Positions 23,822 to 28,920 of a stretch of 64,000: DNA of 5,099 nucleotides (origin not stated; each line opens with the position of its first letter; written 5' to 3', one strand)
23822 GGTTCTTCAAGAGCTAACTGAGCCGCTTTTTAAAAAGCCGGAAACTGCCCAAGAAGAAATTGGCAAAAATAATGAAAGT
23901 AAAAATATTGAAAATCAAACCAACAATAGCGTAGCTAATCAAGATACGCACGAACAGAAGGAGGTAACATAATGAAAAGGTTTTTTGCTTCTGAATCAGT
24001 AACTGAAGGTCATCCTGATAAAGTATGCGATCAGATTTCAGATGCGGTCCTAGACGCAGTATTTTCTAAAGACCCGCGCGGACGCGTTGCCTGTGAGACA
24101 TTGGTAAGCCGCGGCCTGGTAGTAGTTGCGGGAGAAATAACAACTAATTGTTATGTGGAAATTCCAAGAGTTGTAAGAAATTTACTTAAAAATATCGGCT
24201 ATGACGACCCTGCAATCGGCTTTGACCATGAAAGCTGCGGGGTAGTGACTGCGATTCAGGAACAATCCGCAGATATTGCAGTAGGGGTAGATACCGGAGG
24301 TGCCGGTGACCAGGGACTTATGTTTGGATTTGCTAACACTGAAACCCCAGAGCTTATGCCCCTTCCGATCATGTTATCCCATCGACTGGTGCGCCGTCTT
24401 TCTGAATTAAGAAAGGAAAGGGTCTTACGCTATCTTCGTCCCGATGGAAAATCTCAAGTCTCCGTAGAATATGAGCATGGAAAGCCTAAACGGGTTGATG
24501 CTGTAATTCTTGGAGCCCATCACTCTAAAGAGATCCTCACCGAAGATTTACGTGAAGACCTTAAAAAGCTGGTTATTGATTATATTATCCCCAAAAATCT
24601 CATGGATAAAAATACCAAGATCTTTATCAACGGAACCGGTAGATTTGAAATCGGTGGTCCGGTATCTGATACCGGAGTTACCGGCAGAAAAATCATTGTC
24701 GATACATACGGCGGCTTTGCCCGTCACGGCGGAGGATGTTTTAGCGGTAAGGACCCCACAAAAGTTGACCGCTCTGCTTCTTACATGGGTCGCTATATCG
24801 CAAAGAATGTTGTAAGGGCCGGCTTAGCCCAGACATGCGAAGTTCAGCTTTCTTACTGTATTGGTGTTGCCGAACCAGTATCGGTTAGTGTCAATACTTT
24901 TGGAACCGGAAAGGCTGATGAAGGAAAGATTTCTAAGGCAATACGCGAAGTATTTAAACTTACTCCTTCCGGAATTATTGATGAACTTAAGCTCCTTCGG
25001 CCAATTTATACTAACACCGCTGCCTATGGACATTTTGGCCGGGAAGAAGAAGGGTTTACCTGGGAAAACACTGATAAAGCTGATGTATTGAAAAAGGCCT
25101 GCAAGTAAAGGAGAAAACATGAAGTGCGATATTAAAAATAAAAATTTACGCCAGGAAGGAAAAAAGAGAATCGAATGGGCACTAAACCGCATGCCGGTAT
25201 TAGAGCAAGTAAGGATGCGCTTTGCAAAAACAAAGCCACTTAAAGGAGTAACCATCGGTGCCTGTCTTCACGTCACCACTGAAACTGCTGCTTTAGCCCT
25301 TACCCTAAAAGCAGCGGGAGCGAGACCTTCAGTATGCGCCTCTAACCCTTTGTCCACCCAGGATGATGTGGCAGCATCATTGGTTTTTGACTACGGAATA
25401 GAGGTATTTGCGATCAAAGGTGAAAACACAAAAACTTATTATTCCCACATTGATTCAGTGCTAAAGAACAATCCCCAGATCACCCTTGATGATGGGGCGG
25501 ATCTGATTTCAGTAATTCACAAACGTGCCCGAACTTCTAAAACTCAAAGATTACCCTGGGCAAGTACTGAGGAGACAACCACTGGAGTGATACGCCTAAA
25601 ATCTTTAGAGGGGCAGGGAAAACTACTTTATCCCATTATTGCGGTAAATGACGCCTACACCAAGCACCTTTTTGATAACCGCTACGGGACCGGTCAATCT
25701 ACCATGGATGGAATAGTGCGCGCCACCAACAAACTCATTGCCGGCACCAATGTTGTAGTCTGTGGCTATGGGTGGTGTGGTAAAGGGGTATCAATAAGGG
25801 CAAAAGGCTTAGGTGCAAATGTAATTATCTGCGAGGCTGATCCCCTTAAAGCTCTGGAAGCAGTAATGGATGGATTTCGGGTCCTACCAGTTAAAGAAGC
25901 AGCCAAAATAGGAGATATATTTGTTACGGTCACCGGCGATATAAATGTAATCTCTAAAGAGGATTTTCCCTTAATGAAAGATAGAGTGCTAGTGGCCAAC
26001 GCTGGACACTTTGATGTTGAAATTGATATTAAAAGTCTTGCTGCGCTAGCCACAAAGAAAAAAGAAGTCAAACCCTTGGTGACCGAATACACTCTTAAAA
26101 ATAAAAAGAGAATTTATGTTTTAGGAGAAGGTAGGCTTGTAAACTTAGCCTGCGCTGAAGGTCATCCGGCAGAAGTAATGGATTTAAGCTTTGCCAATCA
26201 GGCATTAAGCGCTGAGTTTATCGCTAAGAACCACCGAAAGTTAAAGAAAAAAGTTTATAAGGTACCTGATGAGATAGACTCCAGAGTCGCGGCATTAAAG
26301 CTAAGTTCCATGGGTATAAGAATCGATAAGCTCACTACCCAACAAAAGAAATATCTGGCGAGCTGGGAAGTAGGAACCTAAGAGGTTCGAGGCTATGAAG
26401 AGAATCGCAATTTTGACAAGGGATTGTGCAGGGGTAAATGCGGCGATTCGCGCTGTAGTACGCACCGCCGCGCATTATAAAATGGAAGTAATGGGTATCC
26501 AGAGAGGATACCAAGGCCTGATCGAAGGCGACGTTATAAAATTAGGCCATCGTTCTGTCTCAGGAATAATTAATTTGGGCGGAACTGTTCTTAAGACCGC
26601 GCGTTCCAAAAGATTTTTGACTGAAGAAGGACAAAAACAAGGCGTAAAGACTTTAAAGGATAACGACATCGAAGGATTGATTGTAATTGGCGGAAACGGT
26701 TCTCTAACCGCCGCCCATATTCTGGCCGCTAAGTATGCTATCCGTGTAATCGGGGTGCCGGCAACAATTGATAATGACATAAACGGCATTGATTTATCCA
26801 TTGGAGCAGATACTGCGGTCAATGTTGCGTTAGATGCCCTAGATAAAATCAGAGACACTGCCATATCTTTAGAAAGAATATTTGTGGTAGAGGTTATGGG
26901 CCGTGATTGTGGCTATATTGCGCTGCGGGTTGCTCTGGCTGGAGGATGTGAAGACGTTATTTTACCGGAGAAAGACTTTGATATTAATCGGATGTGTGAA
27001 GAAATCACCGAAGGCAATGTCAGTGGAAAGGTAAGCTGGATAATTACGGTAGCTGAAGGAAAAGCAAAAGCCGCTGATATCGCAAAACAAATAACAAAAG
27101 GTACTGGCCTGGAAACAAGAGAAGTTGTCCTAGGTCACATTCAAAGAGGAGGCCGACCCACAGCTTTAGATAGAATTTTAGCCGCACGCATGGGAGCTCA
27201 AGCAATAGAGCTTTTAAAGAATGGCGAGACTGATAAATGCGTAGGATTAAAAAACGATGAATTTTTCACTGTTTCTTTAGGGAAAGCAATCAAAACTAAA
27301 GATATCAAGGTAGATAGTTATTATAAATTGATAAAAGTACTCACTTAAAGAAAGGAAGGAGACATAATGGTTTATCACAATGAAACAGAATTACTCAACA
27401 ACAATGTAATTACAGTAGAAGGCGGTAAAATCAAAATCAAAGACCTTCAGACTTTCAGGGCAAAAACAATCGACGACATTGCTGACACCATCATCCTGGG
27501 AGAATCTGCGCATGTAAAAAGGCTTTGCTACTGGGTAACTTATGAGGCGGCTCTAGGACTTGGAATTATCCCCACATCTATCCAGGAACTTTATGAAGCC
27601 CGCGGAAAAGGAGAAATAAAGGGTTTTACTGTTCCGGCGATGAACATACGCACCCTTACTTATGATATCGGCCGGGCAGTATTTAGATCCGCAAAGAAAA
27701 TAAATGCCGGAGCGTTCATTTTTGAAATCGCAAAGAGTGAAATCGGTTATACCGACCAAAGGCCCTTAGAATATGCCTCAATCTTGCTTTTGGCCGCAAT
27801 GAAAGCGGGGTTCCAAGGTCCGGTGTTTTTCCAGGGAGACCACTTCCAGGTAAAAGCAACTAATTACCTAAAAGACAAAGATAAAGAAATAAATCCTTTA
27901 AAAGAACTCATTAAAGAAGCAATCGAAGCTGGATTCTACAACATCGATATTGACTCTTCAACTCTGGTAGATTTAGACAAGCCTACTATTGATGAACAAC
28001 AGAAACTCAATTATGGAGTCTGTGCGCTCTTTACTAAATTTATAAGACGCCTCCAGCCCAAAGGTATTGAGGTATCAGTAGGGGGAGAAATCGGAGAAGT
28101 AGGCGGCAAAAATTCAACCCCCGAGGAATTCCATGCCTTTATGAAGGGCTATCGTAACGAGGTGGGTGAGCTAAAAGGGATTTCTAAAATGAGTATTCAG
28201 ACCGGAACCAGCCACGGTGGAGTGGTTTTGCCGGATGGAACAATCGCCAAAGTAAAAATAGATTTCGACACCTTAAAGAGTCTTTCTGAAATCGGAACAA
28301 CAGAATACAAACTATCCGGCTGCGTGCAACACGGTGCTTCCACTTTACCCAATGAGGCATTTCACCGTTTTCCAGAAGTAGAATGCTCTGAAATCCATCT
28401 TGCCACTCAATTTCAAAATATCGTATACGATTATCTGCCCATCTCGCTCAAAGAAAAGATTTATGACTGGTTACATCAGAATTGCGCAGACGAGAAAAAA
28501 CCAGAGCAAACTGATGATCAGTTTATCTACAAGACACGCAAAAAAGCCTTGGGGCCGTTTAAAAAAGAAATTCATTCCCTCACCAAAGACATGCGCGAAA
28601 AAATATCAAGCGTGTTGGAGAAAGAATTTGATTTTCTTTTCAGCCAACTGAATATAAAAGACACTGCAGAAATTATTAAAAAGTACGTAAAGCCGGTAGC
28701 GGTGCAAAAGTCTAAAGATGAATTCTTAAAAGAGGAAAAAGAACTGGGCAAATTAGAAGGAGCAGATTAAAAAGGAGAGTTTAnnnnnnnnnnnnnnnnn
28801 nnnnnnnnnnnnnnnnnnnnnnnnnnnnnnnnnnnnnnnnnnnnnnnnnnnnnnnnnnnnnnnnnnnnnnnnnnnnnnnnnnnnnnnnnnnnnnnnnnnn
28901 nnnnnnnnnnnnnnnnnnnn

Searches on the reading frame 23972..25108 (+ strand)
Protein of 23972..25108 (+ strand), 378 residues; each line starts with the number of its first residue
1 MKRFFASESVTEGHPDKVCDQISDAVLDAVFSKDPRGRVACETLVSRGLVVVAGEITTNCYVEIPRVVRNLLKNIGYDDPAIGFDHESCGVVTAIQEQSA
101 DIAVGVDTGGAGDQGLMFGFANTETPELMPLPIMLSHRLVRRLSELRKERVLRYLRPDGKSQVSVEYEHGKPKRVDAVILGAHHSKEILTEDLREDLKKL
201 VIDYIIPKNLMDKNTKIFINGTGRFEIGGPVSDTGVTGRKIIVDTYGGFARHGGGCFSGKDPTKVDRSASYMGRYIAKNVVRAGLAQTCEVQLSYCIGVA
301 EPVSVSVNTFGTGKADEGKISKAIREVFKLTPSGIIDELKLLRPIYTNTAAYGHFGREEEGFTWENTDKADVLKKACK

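Call 94: search_protein_families(library=pfam, proteins=[window:23972-25108:+], max_evalue=0.00001)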
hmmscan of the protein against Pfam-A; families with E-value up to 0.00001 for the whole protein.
window:23972-25108:+ (378 aa): 3 families
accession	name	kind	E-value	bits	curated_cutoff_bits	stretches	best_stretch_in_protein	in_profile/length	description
PF02773.21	S-AdoMet_synt_C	-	5.1e-66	221.3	25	1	227-365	1-137/138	S-adenosylmethionine synthetase, C-terminal domain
PF02772.21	S-AdoMet_synt_M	-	4.2e-44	150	29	1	110-225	3-120/120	S-adenosylmethionine synthetase, central domain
PF00438.25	S-AdoMet_synt_N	-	5.9e-42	142.7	33.1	1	3-100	2-99/99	S-adenosylmethionine synthetase, N-terminal domain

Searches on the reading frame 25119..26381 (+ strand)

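Call 94: search_protein_families(library=pfam, proteins=[window:25119-26381:+], max_evalue=0.00001)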
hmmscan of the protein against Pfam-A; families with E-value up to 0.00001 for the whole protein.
window:25119-26381:+ (420 aa): 2 families
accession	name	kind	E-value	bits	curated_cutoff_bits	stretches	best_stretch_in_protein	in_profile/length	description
PF05221.23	AdoHcyase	-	3.1e-57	194.4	25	2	4-140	3-143/299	S-adenosyl-L-homocysteine hydrolase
PF00670.27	AdoHcyase_NAD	-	1.2e-53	182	27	1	187-348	1-162/162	S-adenosyl-L-homocysteine hydrolase, NAD binding domain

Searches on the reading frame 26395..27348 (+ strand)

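Call 94: search_protein_families(library=pfam, proteins=[window:26395-27348:+], max_evalue=0.00001)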
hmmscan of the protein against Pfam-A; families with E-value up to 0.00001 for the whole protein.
window:26395-27348:+ (317 aa): 1 family
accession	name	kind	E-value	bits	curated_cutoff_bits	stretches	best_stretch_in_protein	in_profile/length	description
PF00365.25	PFK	-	3.6e-99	332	30.9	1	4-274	2-277/277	Phosphofructokinase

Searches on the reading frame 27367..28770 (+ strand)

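Call 94: search_protein_families(library=pfam, proteins=[window:27367-28770:+], max_evalue=0.00001)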
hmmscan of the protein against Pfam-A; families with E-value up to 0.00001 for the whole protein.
window:27367-28770:+ (467 aa): 1 family
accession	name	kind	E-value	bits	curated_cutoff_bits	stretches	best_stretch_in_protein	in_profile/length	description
PF01116.26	F_bP_aldolase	-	5.2e-14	52.9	25.5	1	84-391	12-246/277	Fructose-bisphosphate aldolase class-II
